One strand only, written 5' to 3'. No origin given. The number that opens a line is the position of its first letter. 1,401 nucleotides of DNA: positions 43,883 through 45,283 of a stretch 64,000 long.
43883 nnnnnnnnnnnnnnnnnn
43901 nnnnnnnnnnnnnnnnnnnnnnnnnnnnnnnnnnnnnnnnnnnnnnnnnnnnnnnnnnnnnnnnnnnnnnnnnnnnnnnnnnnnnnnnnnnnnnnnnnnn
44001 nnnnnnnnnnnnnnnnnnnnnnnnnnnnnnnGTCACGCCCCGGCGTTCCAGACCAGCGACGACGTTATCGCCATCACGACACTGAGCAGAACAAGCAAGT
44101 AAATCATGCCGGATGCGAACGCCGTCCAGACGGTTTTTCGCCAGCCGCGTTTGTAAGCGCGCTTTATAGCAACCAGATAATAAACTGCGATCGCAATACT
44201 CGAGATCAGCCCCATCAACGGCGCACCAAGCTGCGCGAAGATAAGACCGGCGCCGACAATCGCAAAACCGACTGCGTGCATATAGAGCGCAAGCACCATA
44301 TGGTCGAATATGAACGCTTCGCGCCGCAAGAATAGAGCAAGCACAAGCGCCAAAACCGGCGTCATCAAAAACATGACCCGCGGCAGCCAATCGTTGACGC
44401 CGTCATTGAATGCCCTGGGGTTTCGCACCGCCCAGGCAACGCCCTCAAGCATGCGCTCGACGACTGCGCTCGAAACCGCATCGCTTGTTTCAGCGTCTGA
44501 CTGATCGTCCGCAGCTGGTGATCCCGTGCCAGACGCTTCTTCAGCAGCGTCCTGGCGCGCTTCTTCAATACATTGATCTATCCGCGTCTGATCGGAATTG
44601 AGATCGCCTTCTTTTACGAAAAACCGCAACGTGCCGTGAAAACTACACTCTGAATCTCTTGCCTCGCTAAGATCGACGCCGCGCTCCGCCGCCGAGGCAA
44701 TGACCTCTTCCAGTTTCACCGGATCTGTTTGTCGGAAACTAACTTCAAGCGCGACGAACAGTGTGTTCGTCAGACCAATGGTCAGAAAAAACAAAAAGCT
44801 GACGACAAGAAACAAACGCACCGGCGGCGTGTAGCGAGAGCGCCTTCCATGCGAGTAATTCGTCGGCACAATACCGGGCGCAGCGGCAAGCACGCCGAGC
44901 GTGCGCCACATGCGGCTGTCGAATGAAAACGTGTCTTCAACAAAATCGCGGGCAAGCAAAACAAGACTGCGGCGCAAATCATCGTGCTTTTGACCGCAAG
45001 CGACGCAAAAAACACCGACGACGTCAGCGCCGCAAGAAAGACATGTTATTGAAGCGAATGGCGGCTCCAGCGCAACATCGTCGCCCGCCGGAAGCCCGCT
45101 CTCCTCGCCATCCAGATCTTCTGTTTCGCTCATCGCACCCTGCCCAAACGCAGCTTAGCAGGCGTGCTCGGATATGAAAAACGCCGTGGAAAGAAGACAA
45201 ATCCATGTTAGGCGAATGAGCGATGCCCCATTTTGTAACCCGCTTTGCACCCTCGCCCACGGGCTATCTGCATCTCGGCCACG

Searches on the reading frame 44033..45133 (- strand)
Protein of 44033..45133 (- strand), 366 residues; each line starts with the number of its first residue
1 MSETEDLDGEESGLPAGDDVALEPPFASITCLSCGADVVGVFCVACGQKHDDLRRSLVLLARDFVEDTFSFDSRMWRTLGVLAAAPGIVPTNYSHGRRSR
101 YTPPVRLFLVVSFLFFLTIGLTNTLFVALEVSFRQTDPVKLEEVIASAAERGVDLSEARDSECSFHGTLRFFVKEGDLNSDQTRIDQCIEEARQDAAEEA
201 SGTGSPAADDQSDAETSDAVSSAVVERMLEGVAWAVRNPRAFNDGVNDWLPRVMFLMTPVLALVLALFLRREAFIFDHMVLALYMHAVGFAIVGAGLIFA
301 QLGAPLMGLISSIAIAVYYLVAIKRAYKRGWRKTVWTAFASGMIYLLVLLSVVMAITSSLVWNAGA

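Call 39: search_protein_families(library=pfam, proteins=[window:44033-45133:-], max_evalue=0.001)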
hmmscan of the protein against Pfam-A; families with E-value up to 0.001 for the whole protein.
window:44033-45133:- (366 aa): 1 family
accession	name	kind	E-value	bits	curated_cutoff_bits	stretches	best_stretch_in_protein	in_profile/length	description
PF12412.13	DUF3667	-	1e-13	51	27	1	72-116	1-45/45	Protein of unknown function (DUF3667)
